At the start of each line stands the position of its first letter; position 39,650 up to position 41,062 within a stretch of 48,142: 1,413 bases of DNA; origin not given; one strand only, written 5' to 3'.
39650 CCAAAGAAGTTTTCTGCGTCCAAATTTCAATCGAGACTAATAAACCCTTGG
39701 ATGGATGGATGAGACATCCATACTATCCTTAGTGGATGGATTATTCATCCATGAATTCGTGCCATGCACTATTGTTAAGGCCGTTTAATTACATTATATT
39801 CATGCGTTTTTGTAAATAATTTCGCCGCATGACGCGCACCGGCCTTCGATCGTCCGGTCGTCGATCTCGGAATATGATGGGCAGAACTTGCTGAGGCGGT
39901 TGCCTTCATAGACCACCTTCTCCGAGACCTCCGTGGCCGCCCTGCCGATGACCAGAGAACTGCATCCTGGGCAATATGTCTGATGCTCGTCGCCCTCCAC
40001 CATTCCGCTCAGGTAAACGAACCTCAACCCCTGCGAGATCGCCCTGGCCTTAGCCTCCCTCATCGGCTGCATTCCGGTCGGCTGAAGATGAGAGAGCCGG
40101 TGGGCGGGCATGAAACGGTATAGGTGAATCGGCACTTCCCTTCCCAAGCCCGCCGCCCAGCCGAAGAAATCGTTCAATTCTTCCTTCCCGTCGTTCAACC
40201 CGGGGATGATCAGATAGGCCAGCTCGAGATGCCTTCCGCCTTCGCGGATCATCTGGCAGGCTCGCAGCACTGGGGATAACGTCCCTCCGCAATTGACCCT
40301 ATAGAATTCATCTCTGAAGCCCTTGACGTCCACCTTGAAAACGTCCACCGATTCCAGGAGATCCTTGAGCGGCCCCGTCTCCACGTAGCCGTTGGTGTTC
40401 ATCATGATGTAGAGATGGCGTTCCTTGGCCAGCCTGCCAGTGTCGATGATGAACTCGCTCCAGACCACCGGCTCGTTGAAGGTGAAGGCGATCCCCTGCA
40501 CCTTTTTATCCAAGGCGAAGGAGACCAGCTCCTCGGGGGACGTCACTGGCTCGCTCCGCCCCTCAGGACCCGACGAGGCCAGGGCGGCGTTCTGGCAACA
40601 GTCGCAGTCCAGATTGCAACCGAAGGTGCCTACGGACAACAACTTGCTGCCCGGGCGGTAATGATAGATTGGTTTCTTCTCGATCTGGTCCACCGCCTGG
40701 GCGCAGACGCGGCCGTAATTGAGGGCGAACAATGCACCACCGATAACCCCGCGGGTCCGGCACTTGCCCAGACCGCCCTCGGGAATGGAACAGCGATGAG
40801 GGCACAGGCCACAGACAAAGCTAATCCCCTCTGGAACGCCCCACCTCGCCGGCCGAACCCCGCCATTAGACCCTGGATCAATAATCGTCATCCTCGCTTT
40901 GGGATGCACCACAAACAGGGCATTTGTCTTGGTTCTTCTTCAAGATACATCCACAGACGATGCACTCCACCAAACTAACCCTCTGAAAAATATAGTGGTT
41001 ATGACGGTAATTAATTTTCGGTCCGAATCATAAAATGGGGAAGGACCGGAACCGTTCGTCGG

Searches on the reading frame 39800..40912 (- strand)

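Call 3: search_protein_families(library=pfam, proteins=[window:39800-40912:-], max_evalue=0.01)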
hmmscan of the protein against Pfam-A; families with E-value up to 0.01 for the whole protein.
window:39800-40912:- (370 aa): 2 families
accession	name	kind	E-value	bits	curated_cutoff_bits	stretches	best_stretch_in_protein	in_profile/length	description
PF04055.27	Radical_SAM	-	2.3e-17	64.1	29.5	1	96-246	4-162/166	Radical SAM superfamily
PF13353.11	Fer4_12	-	0.0037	18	22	1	97-197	13-116/137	4Fe-4S single cluster domain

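Call 4: search_protein_families(library=ncbifam, proteins=[window:39800-40912:-], max_evalue=0.01)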
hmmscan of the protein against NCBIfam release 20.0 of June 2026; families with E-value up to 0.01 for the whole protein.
window:39800-40912:- (370 aa): 16 families
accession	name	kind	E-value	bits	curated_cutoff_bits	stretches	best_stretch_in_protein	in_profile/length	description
TIGR04337.1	AmmeMemoSam_rS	hypoth_equivalog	2.8e-73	246.8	220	1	31-333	11-315/349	AmmeMemoRadiSam system radical SAM enzyme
TIGR02493.1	PFLA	equivalog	9.8e-17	61.1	231.75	1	87-254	14-184/235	pyruvate formate-lyase-activating protein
TIGR04041.1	activase_YjjW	hypoth_equivalog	2e-16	60.2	250.2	1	101-270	73-241/276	YjjW family glycine radical enzyme activase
TIGR02494.1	PFLE_PFLC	subfamily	1.5e-13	50.7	174.35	1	96-275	82-259/293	glycyl-radical enzyme activating protein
NF048010.1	SfplDhtActHpsHDes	equivalog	2.8e-10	39.5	430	1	99-274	93-267/298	(2S)-3-sulfopropanediol dehydratase activating enzyme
TIGR04003.1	rSAM_BssD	equivalog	4.4e-10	39.2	496.45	1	139-254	129-245/314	[benzylsuccinate synthase]-activating enzyme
NF043069.1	T4HPD_activ_SAM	equivalog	4.9e-10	39.2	425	1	70-256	56-242/299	trans-4-hydroxy-L-proline dehydratase activase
TIGR02495.1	NrdG2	equivalog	1e-08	34.7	131.15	1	96-241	23-169/193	anaerobic ribonucleoside-triphosphate reductase activating protein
NF033719.1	ind_deCO2_activ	equivalog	2.3e-08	33.7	425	1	95-251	91-243/302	indoleacetate decarboxylase activase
TIGR04395.1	cutC_activ_rSAM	equivalog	1.2e-07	31.4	360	1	93-250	85-242/309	choline TMA-lyase-activating enzyme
NF033717.2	HPDL_rSAM_activ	equivalog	1.7e-07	30.8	420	1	139-251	132-246/311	4-hydroxyphenylacetate decarboxylase activase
NF008356.0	PRK11145.1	equivalog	2e-07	30.6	375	1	97-255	28-190/246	pyruvate formate lyase 1-activating protein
TIGR04317.1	W_rSAM_matur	equivalog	3e-05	23.3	380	1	96-223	11-137/349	tungsten cofactor oxidoreductase radical SAM maturase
NF048008.1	SfplDhtActHpfHKleb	equivalog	3.2e-05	23.4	500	1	135-247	124-236/308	(2S)-3-sulfopropanediol dehydratase activating enzyme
TIGR03963.1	rSAM_QueE_Clost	equivalog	0.00015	21.6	260.1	1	97-197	27-123/219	putative 7-carboxy-7-deazaguanine synthase QueE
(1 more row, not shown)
